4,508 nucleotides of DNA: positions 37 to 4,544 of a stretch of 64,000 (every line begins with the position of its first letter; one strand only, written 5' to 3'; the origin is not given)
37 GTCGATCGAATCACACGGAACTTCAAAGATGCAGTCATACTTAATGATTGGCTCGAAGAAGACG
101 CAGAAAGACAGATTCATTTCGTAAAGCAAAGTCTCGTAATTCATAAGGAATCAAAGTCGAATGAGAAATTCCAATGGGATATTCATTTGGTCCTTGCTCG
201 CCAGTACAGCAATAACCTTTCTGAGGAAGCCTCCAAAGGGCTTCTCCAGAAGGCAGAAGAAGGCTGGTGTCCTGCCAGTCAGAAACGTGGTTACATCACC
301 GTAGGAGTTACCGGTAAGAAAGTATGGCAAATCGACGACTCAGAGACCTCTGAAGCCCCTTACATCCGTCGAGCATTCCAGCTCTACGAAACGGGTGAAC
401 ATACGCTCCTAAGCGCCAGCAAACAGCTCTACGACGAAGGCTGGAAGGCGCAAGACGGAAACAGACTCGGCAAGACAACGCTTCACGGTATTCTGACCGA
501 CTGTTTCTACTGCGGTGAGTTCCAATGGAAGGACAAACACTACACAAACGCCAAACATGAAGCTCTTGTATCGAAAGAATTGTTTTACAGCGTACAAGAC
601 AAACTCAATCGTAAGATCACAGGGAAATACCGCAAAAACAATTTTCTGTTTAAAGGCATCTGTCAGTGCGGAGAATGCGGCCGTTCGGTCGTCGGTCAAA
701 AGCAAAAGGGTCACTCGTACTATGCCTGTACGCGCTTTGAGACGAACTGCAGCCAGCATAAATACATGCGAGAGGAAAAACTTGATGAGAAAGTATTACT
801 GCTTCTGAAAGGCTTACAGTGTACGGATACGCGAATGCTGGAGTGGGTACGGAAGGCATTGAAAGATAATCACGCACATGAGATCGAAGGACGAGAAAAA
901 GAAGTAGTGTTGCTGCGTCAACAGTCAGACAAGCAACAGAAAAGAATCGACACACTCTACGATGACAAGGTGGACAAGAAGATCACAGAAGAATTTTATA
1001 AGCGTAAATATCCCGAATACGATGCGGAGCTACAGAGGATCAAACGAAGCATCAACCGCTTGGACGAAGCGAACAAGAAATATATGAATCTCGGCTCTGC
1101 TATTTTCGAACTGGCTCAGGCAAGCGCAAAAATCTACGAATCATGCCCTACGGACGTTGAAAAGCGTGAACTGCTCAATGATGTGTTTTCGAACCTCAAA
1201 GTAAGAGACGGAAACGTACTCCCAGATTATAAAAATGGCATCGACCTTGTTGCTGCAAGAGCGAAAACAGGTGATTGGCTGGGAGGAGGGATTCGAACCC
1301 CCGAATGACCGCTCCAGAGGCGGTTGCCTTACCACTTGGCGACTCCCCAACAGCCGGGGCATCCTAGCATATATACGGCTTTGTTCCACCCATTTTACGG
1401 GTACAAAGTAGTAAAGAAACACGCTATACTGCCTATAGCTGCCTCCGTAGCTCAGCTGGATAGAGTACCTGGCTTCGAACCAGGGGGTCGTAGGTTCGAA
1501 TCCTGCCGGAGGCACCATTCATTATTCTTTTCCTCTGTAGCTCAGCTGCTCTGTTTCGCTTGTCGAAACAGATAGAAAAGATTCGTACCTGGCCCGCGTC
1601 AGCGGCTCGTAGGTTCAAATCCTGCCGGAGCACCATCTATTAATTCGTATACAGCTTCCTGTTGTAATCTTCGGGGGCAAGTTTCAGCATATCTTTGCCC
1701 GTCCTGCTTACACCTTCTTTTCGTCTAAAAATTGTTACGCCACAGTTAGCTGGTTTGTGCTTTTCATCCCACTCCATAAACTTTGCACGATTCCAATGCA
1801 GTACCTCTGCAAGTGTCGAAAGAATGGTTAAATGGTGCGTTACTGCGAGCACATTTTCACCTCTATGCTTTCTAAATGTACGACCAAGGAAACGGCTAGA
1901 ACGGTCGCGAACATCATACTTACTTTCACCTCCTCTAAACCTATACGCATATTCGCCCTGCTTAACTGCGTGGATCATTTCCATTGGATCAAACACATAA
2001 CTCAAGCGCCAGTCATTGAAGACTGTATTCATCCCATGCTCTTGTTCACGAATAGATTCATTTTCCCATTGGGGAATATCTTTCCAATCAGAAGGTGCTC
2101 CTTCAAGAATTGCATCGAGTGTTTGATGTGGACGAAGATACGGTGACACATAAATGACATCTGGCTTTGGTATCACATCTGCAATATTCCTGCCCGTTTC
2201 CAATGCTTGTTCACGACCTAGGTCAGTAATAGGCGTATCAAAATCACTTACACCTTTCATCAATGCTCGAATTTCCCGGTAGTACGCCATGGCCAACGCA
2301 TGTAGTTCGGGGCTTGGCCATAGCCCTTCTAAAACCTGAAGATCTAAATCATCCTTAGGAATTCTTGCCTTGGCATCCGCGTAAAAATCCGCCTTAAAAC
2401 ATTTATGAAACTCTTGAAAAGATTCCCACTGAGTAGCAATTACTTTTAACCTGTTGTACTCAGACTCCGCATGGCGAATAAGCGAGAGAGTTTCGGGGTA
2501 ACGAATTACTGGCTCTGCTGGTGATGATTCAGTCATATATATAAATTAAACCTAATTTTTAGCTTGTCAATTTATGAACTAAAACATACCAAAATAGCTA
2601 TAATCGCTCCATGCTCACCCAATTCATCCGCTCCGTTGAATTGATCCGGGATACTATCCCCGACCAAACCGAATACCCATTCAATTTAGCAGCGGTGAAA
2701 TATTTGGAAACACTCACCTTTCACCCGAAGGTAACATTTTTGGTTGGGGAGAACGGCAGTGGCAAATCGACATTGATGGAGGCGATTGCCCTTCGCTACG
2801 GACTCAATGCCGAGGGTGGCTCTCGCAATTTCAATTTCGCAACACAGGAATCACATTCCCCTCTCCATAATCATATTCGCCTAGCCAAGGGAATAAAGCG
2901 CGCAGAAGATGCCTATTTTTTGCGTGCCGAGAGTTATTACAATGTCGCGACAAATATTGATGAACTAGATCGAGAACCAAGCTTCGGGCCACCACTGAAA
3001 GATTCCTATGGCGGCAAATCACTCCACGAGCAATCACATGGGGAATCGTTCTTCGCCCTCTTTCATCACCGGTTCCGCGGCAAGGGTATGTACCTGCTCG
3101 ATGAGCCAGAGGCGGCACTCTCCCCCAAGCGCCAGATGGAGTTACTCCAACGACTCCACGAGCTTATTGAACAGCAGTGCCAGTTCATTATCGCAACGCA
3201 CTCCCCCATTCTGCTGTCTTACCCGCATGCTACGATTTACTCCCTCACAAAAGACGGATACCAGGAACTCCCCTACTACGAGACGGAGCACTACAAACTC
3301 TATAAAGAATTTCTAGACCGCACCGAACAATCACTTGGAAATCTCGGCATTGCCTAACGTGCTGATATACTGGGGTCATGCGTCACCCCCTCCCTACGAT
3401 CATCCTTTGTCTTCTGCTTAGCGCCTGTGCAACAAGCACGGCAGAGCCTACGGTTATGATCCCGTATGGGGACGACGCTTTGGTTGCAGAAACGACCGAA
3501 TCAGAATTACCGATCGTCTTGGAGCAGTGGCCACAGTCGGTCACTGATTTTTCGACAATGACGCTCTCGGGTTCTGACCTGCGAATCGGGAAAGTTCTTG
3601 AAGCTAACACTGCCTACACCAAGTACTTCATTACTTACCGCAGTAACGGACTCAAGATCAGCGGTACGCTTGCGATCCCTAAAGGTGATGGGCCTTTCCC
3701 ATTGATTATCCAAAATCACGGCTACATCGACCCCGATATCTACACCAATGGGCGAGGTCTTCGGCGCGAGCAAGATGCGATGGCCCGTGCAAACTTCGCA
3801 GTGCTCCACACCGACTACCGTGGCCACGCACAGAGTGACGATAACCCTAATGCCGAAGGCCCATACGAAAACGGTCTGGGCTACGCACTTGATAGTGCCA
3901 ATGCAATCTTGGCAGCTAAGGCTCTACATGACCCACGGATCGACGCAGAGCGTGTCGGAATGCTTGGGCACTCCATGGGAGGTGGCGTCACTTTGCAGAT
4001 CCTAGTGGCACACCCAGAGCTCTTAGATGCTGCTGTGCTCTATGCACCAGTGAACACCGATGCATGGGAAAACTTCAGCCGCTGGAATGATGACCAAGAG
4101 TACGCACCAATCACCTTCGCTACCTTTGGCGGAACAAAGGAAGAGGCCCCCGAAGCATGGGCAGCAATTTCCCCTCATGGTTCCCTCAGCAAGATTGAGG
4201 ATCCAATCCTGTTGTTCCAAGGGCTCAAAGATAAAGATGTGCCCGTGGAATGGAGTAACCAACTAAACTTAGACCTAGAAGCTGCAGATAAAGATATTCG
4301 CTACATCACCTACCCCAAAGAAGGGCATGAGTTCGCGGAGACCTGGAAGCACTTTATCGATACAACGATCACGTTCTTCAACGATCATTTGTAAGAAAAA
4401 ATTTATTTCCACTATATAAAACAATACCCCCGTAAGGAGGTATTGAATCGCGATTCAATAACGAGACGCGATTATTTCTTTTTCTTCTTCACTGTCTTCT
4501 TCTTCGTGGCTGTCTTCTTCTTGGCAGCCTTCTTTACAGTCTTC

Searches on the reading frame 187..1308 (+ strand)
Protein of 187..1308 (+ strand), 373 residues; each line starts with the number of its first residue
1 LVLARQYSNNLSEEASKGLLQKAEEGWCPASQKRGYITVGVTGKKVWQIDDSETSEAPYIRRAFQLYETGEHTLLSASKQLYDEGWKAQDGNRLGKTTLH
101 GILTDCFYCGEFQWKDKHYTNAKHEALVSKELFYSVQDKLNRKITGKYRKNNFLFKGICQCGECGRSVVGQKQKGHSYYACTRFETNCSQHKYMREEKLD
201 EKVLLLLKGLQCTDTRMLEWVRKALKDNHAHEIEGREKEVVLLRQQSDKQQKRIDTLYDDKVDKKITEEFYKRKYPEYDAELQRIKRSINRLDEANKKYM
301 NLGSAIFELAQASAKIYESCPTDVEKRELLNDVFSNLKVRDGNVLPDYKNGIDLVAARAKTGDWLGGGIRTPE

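Call 64: search_protein_families(library=pfam, proteins=[window:187-1308:+], max_evalue=0.001)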
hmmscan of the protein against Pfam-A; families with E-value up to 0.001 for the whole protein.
window:187-1308:+ (373 aa): 2 families
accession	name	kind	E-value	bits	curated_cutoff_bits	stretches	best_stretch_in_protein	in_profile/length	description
PF07508.19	Recombinase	-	1.1e-14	55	21.1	1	55-142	2-101/102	Recombinase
PF13408.12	Zn_ribbon_recom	-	1.1e-09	38.9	25.3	1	154-204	1-54/58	Recombinase zinc beta ribbon domain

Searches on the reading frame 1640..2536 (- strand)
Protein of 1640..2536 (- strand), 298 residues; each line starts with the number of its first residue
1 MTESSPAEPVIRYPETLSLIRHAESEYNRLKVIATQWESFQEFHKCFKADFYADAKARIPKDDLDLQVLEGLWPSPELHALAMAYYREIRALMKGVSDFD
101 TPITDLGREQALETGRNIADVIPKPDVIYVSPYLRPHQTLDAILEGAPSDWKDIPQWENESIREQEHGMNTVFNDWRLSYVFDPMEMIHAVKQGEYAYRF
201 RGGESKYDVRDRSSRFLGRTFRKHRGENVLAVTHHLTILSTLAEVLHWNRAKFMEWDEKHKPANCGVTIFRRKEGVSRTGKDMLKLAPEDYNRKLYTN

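Call 23: search_protein_families(library=pfam, proteins=[window:1640-2536:-], max_evalue=0.001)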
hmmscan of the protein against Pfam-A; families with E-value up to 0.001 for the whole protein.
window:1640-2536:- (298 aa): 1 family
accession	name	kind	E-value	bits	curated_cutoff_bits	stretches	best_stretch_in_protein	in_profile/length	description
PF00300.27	His_Phos_1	-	8.6e-22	78.2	21.7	1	99-275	21-184/194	Histidine phosphatase superfamily (branch 1)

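Call 48: search_protein_families(library=ncbifam, proteins=[window:1640-2536:-], max_evalue=0.00001)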
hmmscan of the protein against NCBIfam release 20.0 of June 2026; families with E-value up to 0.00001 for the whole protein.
window:1640-2536:- (298 aa): 4 families
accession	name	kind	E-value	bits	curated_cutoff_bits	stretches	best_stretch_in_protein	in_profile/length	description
NF045917.1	PhserinePhPspA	equivalog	2.5e-12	47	350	1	99-254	24-170/211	phosphoserine phosphatase PspA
TIGR03162.1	ribazole_cobC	equivalog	5.4e-08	32.5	162.9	1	99-257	20-167/176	alpha-ribazole phosphatase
NF002339.0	PRK01295.1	equivalog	2.5e-07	30.3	316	0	90-234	18-158/206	2,3-bisphosphoglycerate-dependent phosphoglycerate mutase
NF005567.0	PRK07238.1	equivalog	1.9e-06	27.5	326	1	100-247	201-339/378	bifunctional RNase H/acid phosphatase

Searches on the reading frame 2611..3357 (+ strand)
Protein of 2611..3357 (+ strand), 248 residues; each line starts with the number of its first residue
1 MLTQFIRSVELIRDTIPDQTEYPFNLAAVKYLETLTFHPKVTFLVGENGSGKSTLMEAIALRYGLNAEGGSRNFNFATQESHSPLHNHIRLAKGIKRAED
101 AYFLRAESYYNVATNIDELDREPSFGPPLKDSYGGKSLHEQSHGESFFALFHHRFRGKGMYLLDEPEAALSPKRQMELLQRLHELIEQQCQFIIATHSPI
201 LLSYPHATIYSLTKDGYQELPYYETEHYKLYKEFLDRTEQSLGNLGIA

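Call 23: search_protein_families(library=pfam, proteins=[window:2611-3357:+], max_evalue=0.001)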
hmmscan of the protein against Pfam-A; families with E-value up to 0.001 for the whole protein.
window:2611-3357:+ (248 aa): 9 families
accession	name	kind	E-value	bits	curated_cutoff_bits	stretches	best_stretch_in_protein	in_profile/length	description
PF13304.12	AAA_21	-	7.6e-17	62.8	27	2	154-203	254-304/304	AAA domain, putative AbiEii toxin, Type IV TA system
PF13175.12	AAA_15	-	9.9e-16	58.7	32.1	2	157-201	320-373/374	AAA ATPase domain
PF02463.25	SMC_N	-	3.9e-14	53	40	2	34-64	19-49/220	RecF/RecN/SMC N terminal domain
PF13476.12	AAA_23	-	2.9e-08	35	27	1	33-75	13-55/201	AAA domain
PF13555.12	AAA_29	-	8e-07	29.2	27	1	33-79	15-59/61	P-loop containing region of AAA domain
PF00005.33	ABC_tran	-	8.8e-06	26.8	25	1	40-70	12-40/137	ABC transporter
PF13401.12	AAA_22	-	3.6e-05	24.5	27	1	38-193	4-119/130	AAA domain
PF05729.18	NACHT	-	0.00055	20.2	26.7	0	41-64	2-25/167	NACHT domain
PF13514.12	AAA_27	-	0.00066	19.7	22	0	35-79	19-66/206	AAA domain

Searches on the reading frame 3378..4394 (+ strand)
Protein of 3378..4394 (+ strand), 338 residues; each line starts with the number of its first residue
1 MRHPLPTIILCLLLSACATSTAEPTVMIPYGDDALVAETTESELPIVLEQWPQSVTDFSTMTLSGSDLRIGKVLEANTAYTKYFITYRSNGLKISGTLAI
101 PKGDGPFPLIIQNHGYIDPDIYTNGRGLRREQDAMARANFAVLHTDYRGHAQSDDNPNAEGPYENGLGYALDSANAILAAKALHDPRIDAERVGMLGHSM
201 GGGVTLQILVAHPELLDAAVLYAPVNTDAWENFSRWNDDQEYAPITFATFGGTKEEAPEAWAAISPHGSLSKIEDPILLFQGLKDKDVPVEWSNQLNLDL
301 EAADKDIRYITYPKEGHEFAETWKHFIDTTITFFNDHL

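Call 64: search_protein_families(library=pfam, proteins=[window:3378-4394:+], max_evalue=0.001)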
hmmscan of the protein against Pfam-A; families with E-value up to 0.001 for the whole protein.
window:3378-4394:+ (338 aa): 10 families
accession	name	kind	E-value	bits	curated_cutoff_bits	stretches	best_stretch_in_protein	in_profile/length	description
PF00326.27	Peptidase_S9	-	2.1e-20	73.5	22.6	1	131-337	6-209/213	Prolyl oligopeptidase family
PF12146.15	Hydrolase_4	-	1.2e-14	54.7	27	1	133-229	25-114/239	Serine aminopeptidase, S33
PF00561.26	Abhydrolase_1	-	4.8e-12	46.5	25.8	1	108-244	1-117/245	alpha/beta hydrolase fold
PF01738.24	DLH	-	1.1e-09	38.6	21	1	132-322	34-191/217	Dienelactone hydrolase family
PF02129.25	Peptidase_S15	-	1.8e-08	34.9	23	1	91-225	2-129/262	X-Pro dipeptidyl-peptidase (S15 family)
PF20434.5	BD-FAE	-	1.2e-07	31.9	26.8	1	104-298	10-213/215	BD-FAE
PF05448.18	AXE1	-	4.6e-07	29.4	21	1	51-210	28-195/321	Acetyl xylan esterase (AXE1)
PF12740.14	PETase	-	5.2e-07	29.8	28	1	184-231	118-165/263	PET hydrolase-like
PF12697.13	Abhydrolase_6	-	6.3e-07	30.7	26.3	1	136-251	24-121/217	Alpha/beta hydrolase family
PF07859.19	Abhydrolase_3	-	2.8e-05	24.4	25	1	171-320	53-209/210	alpha/beta hydrolase fold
